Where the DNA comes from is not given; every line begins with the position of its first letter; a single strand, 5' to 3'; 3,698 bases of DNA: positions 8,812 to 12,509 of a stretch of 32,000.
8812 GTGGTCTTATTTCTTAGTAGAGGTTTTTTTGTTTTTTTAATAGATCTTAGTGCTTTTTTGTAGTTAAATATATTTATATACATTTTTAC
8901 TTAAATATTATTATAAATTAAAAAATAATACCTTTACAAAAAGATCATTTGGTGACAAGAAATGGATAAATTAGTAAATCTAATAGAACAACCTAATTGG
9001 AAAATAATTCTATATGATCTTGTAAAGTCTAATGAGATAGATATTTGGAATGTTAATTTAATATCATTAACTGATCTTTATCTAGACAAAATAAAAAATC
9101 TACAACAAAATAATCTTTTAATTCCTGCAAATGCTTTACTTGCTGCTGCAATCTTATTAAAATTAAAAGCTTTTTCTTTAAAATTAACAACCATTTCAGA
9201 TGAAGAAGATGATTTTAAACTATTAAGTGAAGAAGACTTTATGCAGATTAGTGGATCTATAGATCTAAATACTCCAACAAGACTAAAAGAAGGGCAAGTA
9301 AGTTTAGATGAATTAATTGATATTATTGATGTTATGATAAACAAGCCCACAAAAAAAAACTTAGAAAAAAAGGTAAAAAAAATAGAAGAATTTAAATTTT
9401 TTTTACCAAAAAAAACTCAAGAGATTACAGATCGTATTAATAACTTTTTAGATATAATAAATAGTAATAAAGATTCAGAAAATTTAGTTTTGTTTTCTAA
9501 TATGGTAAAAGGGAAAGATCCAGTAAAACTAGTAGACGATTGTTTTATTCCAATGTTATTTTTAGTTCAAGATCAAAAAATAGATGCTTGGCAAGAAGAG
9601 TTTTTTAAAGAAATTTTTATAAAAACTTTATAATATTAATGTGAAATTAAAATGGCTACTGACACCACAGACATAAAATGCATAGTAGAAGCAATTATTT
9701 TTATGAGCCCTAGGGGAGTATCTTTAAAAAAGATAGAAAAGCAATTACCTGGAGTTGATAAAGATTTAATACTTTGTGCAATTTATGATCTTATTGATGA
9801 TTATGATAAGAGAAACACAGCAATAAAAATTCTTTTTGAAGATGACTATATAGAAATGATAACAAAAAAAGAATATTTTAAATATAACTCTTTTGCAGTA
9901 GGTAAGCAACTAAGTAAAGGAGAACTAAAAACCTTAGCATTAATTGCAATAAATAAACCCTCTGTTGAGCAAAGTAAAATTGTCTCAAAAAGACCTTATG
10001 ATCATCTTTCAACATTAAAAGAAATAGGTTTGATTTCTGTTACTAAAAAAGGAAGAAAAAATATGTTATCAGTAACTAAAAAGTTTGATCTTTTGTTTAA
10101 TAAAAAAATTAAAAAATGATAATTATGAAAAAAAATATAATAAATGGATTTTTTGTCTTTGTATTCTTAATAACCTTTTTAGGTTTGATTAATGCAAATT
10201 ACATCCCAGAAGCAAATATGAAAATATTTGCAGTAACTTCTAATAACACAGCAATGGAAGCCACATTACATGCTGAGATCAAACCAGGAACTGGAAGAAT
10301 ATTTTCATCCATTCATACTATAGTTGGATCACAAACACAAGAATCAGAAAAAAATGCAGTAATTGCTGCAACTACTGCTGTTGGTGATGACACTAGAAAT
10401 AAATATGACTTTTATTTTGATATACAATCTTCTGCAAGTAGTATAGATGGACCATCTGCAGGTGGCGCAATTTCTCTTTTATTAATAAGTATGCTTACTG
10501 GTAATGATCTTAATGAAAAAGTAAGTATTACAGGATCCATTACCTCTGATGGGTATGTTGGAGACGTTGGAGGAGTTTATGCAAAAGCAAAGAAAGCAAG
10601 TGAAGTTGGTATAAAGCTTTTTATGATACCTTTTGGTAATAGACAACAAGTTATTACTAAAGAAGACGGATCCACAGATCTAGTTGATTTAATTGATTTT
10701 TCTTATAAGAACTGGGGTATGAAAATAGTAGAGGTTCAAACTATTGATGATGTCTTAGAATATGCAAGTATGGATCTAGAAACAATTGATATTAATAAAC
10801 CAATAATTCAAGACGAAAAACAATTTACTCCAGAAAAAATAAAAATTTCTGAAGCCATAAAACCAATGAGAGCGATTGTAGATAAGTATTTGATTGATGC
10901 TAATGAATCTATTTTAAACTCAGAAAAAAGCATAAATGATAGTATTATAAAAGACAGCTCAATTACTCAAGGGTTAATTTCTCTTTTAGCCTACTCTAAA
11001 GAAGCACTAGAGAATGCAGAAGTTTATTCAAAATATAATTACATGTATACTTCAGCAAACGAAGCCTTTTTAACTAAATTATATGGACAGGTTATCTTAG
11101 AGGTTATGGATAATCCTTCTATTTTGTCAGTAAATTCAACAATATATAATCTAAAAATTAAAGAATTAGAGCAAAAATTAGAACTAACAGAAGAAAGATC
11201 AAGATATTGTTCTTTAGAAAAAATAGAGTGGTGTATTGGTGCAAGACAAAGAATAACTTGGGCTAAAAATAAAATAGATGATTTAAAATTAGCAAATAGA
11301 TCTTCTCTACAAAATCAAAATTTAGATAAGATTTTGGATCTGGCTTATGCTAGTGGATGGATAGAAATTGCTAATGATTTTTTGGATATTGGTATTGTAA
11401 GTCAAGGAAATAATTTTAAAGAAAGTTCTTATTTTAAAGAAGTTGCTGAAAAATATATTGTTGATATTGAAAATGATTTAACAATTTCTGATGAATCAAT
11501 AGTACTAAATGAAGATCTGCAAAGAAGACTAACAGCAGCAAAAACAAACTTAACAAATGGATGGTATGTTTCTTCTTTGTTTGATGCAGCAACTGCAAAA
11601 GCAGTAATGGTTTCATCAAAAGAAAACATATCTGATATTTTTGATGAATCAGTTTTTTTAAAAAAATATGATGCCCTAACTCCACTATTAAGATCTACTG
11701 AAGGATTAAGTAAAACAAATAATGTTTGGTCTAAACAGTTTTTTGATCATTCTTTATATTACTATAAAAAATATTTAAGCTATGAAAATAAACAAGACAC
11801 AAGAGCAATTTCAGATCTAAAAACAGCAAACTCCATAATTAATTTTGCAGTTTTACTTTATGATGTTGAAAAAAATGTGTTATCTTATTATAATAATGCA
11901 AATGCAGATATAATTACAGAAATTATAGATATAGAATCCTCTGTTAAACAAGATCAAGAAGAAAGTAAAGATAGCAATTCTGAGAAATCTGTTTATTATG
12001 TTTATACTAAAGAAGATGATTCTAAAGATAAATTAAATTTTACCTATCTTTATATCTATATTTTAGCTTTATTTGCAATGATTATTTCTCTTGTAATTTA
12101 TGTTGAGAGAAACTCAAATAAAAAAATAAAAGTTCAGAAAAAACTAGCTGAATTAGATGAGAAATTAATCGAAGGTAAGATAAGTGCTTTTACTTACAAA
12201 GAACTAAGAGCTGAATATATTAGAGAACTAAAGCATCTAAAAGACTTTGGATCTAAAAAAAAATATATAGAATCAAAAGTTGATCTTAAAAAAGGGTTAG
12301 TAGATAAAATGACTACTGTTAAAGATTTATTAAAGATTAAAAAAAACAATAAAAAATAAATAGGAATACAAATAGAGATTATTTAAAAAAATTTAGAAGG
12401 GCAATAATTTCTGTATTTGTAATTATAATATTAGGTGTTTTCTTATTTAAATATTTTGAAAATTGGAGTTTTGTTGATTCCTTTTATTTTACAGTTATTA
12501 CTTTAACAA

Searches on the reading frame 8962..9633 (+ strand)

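Call 63: search_protein_families(library=pfam, proteins=[window:8962-9633:+], max_evalue=0.001)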
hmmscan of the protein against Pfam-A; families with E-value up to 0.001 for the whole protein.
window:8962-9633:+ (223 aa): 1 family
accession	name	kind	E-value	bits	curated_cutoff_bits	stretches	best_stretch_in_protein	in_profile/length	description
PF02616.19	SMC_ScpA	-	2.5e-12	47.7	24.6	2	20-90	1-72/232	Segregation and condensation protein ScpA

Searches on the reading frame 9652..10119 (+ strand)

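Call 63: search_protein_families(library=pfam, proteins=[window:9652-10119:+], max_evalue=0.001)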
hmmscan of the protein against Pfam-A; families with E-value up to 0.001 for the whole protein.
window:9652-10119:+ (155 aa): 1 family
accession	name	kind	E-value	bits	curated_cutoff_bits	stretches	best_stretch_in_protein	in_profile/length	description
PF04079.22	SMC_ScpB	-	1.2e-20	74.2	27.4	1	11-150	2-150/160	Segregation and condensation complex subunit ScpB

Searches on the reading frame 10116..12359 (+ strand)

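Call 63: search_protein_families(library=pfam, proteins=[window:10116-12359:+], max_evalue=0.001)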
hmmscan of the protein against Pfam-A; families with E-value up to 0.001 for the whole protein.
window:10116-12359:+ (747 aa): 1 family
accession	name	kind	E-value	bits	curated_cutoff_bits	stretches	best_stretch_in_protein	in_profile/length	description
PF05362.19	Lon_C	-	3.6e-14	53.2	21.1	1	88-217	85-202/205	Lon protease (S16) C-terminal proteolytic domain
